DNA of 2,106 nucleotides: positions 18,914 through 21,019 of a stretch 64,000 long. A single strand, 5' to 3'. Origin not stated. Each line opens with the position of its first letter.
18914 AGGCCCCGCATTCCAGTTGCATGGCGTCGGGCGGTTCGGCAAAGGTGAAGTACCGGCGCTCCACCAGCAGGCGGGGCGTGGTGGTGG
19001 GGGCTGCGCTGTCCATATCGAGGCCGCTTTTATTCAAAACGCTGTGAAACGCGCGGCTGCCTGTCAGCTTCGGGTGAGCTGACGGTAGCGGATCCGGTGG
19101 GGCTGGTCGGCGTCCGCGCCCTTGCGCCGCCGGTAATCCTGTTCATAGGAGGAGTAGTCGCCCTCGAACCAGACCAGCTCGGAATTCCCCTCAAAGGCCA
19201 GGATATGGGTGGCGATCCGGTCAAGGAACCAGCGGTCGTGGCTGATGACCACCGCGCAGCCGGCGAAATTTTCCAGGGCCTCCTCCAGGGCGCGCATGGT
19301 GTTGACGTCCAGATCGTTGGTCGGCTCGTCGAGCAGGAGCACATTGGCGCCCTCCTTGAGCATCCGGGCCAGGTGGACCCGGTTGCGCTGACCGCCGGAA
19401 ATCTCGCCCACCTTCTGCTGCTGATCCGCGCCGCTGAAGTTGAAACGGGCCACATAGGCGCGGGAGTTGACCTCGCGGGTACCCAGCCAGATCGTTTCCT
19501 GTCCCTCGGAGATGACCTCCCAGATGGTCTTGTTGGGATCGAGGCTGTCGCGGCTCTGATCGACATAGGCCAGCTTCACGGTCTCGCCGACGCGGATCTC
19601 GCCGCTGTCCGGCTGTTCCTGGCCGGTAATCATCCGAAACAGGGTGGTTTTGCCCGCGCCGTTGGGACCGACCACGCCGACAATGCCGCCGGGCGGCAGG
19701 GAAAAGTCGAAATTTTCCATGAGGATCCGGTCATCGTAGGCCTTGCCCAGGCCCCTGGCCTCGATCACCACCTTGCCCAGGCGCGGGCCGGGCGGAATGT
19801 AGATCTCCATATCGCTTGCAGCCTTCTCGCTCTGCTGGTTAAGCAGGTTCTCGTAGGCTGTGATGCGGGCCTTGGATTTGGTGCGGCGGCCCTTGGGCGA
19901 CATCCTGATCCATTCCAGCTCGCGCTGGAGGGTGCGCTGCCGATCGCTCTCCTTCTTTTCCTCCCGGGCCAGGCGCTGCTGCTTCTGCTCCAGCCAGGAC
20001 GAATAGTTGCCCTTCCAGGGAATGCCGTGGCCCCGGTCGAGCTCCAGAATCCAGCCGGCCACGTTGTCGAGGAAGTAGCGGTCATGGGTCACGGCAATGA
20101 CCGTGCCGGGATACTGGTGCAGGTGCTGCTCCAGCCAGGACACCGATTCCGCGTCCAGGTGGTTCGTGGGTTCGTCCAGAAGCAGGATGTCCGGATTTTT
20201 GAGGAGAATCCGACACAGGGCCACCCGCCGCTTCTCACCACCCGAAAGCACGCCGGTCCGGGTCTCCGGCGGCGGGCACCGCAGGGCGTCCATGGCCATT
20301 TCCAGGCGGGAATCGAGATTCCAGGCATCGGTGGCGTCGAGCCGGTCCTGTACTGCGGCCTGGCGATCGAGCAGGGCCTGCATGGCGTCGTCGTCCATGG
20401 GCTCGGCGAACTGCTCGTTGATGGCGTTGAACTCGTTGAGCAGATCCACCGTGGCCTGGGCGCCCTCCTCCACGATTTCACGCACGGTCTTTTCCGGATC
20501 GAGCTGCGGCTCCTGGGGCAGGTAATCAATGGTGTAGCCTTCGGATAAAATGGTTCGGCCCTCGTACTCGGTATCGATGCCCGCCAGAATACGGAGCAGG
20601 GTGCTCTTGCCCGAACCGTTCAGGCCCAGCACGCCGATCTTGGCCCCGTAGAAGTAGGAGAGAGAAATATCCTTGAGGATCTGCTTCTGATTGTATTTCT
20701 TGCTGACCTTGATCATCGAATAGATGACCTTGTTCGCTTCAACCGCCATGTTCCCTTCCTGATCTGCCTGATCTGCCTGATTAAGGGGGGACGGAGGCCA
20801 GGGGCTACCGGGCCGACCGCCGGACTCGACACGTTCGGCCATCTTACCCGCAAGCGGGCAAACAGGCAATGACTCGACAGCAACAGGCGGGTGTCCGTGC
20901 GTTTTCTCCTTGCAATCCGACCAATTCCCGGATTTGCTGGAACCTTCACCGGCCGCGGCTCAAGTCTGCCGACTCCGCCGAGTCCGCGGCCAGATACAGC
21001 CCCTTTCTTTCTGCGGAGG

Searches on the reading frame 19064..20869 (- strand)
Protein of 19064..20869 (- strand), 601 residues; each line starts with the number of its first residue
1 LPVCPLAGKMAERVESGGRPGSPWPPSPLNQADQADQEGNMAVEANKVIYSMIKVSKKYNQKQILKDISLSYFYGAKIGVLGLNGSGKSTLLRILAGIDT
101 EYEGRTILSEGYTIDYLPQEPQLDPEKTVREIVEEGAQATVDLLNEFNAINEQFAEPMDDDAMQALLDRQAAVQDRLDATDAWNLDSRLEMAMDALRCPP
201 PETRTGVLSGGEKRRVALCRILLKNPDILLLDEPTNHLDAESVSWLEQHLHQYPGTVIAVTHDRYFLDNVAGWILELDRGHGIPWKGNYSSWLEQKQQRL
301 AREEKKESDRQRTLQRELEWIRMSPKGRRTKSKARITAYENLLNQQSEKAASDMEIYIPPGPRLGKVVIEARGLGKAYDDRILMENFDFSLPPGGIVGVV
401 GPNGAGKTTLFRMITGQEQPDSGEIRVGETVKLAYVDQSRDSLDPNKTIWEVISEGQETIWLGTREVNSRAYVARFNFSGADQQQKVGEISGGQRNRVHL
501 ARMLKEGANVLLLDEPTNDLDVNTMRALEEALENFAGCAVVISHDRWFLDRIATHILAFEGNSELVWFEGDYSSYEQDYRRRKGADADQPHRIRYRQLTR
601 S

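Call 45: search_protein_families(library=pfam, proteins=[window:19064-20869:-], max_evalue=0.01)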
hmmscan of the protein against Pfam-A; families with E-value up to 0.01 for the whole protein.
window:19064-20869:- (601 aa): 21 families
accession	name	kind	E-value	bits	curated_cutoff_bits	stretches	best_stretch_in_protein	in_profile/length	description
PF00005.33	ABC_tran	-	6.7e-57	192.4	25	2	385-518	2-137/137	ABC transporter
PF13304.12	AAA_21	-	1.1e-16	62.3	27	0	396-422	1-33/304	AAA domain, putative AbiEii toxin, Type IV TA system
PF12848.13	ABC_tran_Xtn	-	2.5e-11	44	25.9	1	275-348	1-76/85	ABC transporter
PF02463.25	SMC_N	-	4.6e-09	36.5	40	0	184-269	135-204/220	RecF/RecN/SMC N terminal domain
PF13476.12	AAA_23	-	9e-09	36.7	27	1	386-415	14-40/201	AAA domain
PF13401.12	AAA_22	-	6.7e-06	26.9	27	0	395-451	6-53/130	AAA domain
PF13238.12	AAA_18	-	1.4e-05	25.9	29.4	1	78-200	1-101/128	AAA domain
PF01926.29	MMR_HSR1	-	4.1e-05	24.1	21.9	0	397-420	2-24/113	50S ribosome-binding GTPase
PF13555.12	AAA_29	-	4.2e-05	23.6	27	0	389-411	17-39/61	P-loop containing region of AAA domain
PF13191.12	AAA_16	-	5.2e-05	24.2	32.6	0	80-160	29-108/167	AAA ATPase domain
PF00350.29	Dynamin_N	-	7.7e-05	23.2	27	0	78-160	1-78/168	Dynamin family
PF03193.22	RsgA_GTPase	-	0.00013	22.3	30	0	30-97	61-128/174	RsgA GTPase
PF00004.35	AAA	-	0.00032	21.6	21.2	0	399-441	3-44/131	ATPase family associated with various cellular activities (AAA)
PF05783.17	DLIC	-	0.0012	18.3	19.7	0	391-438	22-64/471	Dynein light intermediate chain (DLIC)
PF13166.12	AAA_13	-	0.0019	17.4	36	0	401-419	23-41/713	AAA domain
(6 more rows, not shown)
